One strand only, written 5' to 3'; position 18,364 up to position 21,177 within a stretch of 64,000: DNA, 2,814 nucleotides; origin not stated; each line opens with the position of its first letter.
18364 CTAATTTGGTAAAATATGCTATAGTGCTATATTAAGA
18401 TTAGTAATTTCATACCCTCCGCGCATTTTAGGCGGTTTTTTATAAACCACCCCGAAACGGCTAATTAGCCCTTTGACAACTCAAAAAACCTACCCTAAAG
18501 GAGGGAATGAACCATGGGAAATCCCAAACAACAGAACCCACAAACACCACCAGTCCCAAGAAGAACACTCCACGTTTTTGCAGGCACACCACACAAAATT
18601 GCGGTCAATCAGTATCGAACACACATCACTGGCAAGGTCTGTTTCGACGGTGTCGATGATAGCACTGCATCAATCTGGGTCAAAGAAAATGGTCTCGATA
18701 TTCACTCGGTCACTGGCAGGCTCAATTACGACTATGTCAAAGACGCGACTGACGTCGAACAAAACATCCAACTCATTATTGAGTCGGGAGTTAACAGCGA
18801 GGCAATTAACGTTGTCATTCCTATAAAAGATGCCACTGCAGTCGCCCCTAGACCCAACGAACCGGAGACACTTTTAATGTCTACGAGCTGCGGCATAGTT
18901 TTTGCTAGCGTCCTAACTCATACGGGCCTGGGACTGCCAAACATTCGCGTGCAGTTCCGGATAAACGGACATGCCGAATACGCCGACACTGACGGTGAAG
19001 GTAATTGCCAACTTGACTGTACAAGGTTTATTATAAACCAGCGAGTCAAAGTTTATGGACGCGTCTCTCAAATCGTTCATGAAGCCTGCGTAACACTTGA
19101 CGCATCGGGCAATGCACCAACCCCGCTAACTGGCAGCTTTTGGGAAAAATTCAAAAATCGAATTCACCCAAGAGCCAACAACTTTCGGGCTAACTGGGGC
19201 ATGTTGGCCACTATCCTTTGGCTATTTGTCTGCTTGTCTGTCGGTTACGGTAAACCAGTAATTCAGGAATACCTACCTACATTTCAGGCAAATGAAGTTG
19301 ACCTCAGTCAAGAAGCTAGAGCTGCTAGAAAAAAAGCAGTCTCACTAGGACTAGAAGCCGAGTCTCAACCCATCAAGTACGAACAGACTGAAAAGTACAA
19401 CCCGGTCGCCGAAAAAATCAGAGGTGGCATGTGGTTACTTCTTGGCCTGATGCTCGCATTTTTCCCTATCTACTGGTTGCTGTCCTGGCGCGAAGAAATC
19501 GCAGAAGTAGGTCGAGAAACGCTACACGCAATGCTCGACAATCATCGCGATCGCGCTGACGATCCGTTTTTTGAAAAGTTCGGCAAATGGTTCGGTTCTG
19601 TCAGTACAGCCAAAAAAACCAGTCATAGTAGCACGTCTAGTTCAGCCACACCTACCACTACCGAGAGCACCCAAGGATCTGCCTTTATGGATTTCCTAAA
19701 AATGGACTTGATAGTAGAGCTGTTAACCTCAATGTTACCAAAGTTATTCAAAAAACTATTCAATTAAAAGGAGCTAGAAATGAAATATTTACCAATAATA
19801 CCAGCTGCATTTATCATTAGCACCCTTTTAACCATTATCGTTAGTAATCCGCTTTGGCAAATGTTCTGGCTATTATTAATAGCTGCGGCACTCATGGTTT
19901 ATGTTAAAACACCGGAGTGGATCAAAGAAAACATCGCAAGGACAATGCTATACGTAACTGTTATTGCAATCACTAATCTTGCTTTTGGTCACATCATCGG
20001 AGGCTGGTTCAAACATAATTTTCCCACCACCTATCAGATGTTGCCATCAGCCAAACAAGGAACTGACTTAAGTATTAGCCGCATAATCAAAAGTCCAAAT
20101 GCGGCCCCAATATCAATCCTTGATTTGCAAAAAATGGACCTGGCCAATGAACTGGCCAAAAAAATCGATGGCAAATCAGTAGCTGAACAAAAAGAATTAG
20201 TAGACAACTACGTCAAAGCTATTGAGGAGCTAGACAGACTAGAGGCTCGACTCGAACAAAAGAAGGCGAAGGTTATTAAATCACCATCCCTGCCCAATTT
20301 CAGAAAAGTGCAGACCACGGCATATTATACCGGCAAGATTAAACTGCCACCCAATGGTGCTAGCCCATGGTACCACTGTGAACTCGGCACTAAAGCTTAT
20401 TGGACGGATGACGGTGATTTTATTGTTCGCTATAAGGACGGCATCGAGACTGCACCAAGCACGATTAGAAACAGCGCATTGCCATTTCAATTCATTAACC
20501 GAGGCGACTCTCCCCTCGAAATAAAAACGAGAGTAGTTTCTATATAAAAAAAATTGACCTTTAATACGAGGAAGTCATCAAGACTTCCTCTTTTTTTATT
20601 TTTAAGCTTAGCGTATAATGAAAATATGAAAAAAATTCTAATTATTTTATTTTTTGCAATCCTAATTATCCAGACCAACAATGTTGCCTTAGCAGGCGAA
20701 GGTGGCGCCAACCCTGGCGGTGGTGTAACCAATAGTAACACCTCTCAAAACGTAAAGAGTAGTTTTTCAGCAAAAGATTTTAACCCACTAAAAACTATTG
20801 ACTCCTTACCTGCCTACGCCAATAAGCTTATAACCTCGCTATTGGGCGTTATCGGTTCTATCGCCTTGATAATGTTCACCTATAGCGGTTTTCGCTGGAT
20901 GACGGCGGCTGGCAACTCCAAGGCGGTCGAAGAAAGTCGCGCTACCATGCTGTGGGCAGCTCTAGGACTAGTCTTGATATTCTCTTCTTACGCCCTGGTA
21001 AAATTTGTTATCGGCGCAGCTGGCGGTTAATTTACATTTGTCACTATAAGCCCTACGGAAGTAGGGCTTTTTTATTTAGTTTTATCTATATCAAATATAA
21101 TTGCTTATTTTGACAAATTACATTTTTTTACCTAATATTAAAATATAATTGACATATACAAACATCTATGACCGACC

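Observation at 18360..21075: Operon of two unknown membrane proteins followed by a VirB2/TrbC-like pilin: a candidate novel surface-appendage module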

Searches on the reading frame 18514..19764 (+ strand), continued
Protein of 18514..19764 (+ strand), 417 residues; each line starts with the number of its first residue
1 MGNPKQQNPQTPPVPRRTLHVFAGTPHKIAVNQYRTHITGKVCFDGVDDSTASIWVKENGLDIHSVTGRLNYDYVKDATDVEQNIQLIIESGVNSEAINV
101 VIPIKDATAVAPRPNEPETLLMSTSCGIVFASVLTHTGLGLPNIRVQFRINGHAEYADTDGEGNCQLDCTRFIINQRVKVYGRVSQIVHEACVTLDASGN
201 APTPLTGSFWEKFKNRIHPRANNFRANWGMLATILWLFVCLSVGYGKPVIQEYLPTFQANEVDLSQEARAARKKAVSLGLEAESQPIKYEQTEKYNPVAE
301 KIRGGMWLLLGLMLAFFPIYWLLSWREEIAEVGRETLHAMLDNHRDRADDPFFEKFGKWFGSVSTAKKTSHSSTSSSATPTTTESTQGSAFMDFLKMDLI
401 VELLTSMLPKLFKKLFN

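Call 90: search_protein_families(library=pfam, proteins=[L006:2967-3461:+, L006:6229-6858:+, L006:6980-7360:-, L007:6982-7671:+, L010:6724-7158:-, L010:7158-7613:-, L003:4087-4692:-, L012:5265-5699:-, L012:4324-5106:+, L020:740-1111:-], max_evalue=0.01)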
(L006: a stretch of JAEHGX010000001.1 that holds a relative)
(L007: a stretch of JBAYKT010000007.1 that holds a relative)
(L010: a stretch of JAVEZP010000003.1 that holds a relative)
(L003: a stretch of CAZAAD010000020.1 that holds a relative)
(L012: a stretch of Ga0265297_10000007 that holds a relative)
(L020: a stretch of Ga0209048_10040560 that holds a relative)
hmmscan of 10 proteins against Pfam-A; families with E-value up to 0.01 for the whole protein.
L006:2967-3461:+ (165 aa): 0 families

L006:6229-6858:+ (210 aa): 0 families

L006:6980-7360:- (126 aa): 0 families

L007:6982-7671:+ (230 aa): 0 families

L010:6724-7158:- (144 aa): 0 families

L010:7158-7613:- (151 aa): 0 families

L003:4087-4692:- (201 aa): 0 families

L012:5265-5699:- (144 aa): 0 families

L012:4324-5106:+ (261 aa): 12 families
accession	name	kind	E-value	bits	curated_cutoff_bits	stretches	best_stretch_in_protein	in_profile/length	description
PF07719.23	TPR_2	-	5.7e-11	42.1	27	1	143-171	3-31/34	Tetratricopeptide repeat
PF13432.12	TPR_16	-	2.2e-08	34.8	32.7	1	146-215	2-65/65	Tetratricopeptide repeat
PF14559.12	TPR_19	-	3.9e-08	33.9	25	1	118-165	2-49/68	Tetratricopeptide repeat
PF23914.1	TPR_CcmH_CycH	-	2e-07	31.4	42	1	120-170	100-150/158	Cytochrome c-type biogenesis protein H TPR domain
PF13424.12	TPR_12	-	2e-06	28.3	30.1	0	113-171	9-75/77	Tetratricopeptide repeat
PF00515.34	TPR_1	-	6.1e-06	26.3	27.8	1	143-170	3-30/34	Tetratricopeptide repeat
PF13181.12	TPR_8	-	6.7e-06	26.3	25.7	1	143-171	3-31/34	Tetratricopeptide repeat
PF13428.12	TPR_14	-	5e-05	24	23.5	0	182-223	2-43/44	Tetratricopeptide repeat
PF25058.1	ARM_TT21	-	0.00029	21.2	27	0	176-257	52-133/155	Tetratricopeptide repeat protein 21 ARM repeat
PF25063.1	ARM_TT21_C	-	0.0015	18.8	35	1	93-192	79-175/209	Tetratricopeptide repeat protein 21 C-terminal ARM domain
PF13414.12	TPR_11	-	0.0036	17.4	26.8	0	117-152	4-39/42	TPR repeat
PF17874.7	TPR_MalT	-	0.0044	16.8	45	0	141-223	120-203/336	MalT-like TPR region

L020:740-1111:- (123 aa): 1 family
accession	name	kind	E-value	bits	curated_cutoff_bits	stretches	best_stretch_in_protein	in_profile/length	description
PF05635.17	23S_rRNA_IVP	-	2.2e-25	89.3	33.8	1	8-111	2-105/106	23S rRNA-intervening sequence protein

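Call 97: search_protein_families(library=padloc, proteins=[window:18514-19764:+], max_evalue=0.1)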
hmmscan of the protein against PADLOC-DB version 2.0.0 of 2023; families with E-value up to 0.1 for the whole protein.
window:18514-19764:+ (417 aa): 0 families

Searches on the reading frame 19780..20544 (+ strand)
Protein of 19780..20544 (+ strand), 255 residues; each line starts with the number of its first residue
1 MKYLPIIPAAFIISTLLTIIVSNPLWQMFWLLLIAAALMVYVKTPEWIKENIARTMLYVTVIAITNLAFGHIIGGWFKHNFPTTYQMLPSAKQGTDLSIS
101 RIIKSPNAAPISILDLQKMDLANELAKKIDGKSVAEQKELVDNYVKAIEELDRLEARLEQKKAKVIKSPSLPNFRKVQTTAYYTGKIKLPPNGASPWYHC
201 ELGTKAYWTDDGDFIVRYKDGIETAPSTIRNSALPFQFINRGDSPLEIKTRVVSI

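Call 3: search_protein_families(library=pfam, proteins=[window:19780-20544:+], max_evalue=1)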
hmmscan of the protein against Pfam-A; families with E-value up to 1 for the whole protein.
window:19780-20544:+ (255 aa): 1 family
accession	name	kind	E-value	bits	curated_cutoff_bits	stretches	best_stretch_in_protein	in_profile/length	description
PF12725.13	DUF3810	-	0.12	12.2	28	1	15-164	14-157/311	Protein of unknown function (DUF3810)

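Call 4: search_protein_families(library=ncbifam, proteins=[window:19780-20544:+], max_evalue=1)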
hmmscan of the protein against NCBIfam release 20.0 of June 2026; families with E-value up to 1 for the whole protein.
window:19780-20544:+ (255 aa): 2 families
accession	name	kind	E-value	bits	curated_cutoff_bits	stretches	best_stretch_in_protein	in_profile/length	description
NF045995.1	MAG0865_DivIVA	hypoth_equivalog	0.097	12.8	55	1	123-167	11-55/69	MAG0865 family DivIVA-related protein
NF033443.1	BREX_PglZ_6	exception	0.16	10.1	400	1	137-179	384-425/958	BREX-6 system phosphatase PglZ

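Call 11: find_homologous_proteins(query=window:19780-20544:+, max_evalue=0.001)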
Query window:19780-20544:+ (255 aa): 1 proteins with E <= 0.001 among 919 candidates.
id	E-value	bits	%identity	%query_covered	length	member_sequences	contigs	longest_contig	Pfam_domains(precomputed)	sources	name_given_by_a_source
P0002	3.4e-166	569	100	100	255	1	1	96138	-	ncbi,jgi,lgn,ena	ncbi:MAG: hypothetical protein WCG01_01420 [bacterium]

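Call 18: search_protein_families(library=phrogs, proteins=[window:19780-20544:+], max_evalue=1)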
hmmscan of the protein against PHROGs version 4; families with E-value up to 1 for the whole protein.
window:19780-20544:+ (255 aa): 3 families
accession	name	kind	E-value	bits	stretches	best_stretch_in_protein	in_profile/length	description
phrog_10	-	head and packaging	0.14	12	1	121-164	275-323/752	major head protein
phrog_2343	-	head and packaging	0.2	12.5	1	119-167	6-53/106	terminase small subunit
phrog_9421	-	unknown function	0.26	12.4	0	31-56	5-30/54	-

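Call 55: predict_structure(alignment_id=A5)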
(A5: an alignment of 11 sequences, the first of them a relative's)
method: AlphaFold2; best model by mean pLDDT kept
length: 255 residues; sequences in the alignment: 11
mean_pLDDT: 46.5   pTM: 0.23
mean pLDDT of the five models: 46.5, 45.3, 43.3, 43.1, 41.2
residues with pLDDT >= 90: 0; 70-90: 37; 50-70: 73; < 50: 145
segments of 3 or more residues with pLDDT < 50: 1-3, 69-111, 162-255
pLDDT, mean of each block of 10 residues (from residue 1): 58 65 65 71 57 53 52 42 30 27 31 56 71 77 78 64 41 28 30 30 28 33 32 29 29 24
secondary structure, 60 per line:
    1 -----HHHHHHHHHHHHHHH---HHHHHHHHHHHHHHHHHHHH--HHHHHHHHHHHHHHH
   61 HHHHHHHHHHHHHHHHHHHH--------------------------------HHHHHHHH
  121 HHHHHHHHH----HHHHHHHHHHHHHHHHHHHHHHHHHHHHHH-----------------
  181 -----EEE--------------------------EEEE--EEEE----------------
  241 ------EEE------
elements in order: H6-20 H24-43 H46-80 H113-129 H134-163 E186-188 E215-218 E221-224 E247-249

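Call 67: search_protein_families(library=pfam, alignment_id=A3, max_evalue=0.05)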
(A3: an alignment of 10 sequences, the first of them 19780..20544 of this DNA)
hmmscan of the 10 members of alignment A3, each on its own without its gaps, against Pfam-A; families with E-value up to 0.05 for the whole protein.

A. member 1, window:19780-20544:+ (255 aa): 0 families

B. families by the number of members that match (of 10 scanned): 4 families
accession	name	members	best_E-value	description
PF13567.11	DUF4131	2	0.006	Domain of unknown function (DUF4131)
PF19529.4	DUF6057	1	0.001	Family of unknown function (DUF6057)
PF06480.20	FtsH_ext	1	0.014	FtsH Extracellular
PF22497.1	DUF6989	1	0.042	Domain of unknown function (DUF6989)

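Call 69: search_solved_structures(query=A3, max_evalue=1)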
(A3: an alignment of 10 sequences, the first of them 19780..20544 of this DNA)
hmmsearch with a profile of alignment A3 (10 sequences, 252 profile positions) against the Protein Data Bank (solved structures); distinct sequences matched with E-value up to 1: 3.
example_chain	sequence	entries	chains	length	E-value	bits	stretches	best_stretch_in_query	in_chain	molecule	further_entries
1un2_A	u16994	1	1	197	0.024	17.5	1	167-220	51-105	THIOL-DISULFIDE INTERCHANGE PROTEIN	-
36rp_Y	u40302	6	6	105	0.52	13.1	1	117-159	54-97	DNA-directed RNA polymerase subunit Rpo13 | Conserved protein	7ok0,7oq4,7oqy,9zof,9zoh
4uy3_A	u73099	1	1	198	0.97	12.3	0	104-149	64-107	SEPTATION RING FORMATION REGULATOR EZRA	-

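Call 97: search_protein_families(library=padloc, proteins=[window:19780-20544:+], max_evalue=0.1)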
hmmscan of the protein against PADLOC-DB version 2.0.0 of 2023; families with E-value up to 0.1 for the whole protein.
window:19780-20544:+ (255 aa): 1 family
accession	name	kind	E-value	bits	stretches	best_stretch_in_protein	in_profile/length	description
PDLC02548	PglZ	-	0.022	11.1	1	138-179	388-428/961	PglZ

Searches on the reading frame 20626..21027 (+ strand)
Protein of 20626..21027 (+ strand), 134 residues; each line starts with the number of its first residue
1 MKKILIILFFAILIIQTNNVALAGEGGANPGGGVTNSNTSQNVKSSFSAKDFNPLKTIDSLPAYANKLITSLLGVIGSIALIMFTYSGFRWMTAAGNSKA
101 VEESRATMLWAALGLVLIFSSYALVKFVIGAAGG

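Call 3: search_protein_families(library=pfam, proteins=[window:20626-21027:+], max_evalue=1)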
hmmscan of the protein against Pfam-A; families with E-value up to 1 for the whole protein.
window:20626-21027:+ (134 aa): 3 families
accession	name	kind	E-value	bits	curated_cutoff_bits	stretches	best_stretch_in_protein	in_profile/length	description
PF18895.5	T4SS_pilin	-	5.7e-09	36.4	26.6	1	59-128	3-71/71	Type IV secretion system pilin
PF04956.18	TrbC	-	0.00012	22.6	27.9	1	59-127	35-97/98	TrbC/VIRB2 pilin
PF19607.4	DUF6112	-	0.024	14.9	25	1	51-128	6-81/88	Family of unknown function (DUF6112)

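Call 4: search_protein_families(library=ncbifam, proteins=[window:20626-21027:+], max_evalue=1)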
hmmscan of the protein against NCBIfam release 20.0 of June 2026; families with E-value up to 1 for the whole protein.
window:20626-21027:+ (134 aa): 1 family
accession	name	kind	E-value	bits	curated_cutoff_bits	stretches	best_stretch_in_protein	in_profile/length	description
NF045849.1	ICE_MMCAP2_0565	equivalog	1.7e-09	37.2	40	1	59-131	7-79/80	Mbov_0395 family pilin-like conjugal transfer protein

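Call 18: search_protein_families(library=phrogs, proteins=[window:20626-21027:+], max_evalue=1)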
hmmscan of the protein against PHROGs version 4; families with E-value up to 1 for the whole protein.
window:20626-21027:+ (134 aa): 1 family
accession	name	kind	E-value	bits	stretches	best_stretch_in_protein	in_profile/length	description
phrog_8826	-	unknown function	0.16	13.3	1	69-113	10-53/81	-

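Call 75: search_solved_structures(query=A4, max_evalue=10, show_alignments=2)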
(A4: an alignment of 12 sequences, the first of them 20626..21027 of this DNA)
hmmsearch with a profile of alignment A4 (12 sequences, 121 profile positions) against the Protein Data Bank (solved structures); distinct sequences matched with E-value up to 10: 0.

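Call 97: search_protein_families(library=padloc, proteins=[window:20626-21027:+], max_evalue=0.1)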
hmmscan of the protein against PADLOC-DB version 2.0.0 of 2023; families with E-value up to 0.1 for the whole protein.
window:20626-21027:+ (134 aa): 0 families
